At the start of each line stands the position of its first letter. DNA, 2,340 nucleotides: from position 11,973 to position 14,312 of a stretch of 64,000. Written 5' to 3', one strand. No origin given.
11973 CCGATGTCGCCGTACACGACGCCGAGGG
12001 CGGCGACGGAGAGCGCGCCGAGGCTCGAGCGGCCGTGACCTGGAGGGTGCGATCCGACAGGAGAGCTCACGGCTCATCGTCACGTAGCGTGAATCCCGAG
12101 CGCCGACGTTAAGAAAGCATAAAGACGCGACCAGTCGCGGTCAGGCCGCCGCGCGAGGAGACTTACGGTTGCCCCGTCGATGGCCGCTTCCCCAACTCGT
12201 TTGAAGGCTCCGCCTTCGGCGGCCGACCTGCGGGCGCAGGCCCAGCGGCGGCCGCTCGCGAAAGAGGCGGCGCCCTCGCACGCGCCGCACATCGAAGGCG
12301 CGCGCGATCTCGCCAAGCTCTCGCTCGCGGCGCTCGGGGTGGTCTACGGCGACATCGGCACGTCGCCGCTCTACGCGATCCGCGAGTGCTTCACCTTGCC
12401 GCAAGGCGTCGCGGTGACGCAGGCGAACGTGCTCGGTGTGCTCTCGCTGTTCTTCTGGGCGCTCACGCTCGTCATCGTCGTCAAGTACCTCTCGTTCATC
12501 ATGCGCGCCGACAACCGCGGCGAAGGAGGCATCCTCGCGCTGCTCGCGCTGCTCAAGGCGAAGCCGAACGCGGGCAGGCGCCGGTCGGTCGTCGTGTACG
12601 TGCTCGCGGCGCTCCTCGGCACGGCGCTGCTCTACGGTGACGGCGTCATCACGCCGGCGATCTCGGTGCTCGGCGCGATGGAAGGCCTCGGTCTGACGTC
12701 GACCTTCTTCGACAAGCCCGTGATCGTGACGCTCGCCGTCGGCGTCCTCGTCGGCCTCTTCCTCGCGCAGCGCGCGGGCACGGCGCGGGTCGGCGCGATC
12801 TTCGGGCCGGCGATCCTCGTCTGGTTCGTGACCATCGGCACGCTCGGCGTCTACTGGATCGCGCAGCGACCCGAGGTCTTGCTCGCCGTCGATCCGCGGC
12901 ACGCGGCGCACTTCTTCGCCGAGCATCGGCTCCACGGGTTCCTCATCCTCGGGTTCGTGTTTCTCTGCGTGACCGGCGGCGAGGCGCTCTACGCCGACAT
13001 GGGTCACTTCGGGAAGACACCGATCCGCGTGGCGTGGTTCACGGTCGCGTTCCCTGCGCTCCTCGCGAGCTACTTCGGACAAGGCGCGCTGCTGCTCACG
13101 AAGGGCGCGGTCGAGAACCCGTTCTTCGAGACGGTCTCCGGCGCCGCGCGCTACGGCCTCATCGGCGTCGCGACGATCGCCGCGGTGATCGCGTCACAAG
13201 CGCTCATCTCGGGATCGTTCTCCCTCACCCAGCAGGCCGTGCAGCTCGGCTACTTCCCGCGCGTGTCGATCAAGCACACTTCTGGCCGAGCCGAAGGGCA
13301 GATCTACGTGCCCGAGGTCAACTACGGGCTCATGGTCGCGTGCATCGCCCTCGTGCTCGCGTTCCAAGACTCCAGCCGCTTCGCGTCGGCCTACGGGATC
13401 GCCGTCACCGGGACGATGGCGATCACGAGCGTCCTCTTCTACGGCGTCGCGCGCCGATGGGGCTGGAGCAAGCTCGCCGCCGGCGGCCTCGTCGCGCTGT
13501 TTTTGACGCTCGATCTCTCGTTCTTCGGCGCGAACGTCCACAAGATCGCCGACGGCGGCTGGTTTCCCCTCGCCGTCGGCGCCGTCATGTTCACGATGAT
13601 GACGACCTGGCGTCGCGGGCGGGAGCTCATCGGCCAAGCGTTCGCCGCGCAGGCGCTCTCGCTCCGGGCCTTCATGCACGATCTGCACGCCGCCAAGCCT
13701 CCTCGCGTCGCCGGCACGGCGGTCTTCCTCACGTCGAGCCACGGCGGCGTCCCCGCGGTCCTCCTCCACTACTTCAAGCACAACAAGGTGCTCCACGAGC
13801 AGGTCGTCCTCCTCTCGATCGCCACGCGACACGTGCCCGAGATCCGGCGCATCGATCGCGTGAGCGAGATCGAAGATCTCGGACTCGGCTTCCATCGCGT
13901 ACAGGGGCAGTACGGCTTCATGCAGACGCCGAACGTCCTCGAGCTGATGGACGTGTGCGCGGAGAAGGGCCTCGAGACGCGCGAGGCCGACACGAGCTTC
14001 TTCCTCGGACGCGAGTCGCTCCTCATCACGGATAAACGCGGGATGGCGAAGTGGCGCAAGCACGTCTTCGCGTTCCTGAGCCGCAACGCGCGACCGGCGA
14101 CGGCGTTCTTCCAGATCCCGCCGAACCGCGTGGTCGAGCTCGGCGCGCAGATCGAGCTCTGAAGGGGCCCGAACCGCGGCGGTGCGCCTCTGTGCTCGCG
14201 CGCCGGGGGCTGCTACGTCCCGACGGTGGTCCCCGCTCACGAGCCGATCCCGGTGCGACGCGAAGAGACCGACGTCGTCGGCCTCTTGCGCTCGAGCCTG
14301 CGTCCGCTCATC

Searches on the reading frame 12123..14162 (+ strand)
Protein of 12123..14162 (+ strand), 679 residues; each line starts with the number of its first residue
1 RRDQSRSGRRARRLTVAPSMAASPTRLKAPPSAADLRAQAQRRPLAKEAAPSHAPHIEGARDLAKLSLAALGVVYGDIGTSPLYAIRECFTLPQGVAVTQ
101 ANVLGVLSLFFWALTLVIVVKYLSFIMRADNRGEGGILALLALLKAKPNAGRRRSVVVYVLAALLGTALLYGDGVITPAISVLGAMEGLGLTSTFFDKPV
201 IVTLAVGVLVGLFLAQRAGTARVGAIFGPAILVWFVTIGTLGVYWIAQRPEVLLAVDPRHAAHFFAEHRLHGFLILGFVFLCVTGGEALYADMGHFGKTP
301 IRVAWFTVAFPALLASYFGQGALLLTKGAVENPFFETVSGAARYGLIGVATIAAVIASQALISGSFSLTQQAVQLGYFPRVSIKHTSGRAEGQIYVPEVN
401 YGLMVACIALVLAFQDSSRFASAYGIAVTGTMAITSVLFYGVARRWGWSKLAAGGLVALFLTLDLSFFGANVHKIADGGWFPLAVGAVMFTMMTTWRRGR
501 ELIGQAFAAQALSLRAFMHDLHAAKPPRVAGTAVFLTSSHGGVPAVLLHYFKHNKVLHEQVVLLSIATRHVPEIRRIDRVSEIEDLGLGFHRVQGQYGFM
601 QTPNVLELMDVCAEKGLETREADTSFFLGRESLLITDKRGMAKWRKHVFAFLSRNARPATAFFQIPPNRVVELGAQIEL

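Call 46: search_protein_families(library=pfam, proteins=[window:12123-14162:+], max_evalue=0.001)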
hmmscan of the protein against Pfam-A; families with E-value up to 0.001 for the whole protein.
window:12123-14162:+ (679 aa): 2 families
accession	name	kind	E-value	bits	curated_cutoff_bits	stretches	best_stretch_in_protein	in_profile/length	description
PF02705.21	K_trans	-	3e-174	580.2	24.8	1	67-518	2-452/454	K+ potassium transporter integral membrane domain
PF22776.1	K_trans_C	-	5.5e-46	156.5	24.8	1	531-679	2-151/151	K+ potassium transporter C-terminal domain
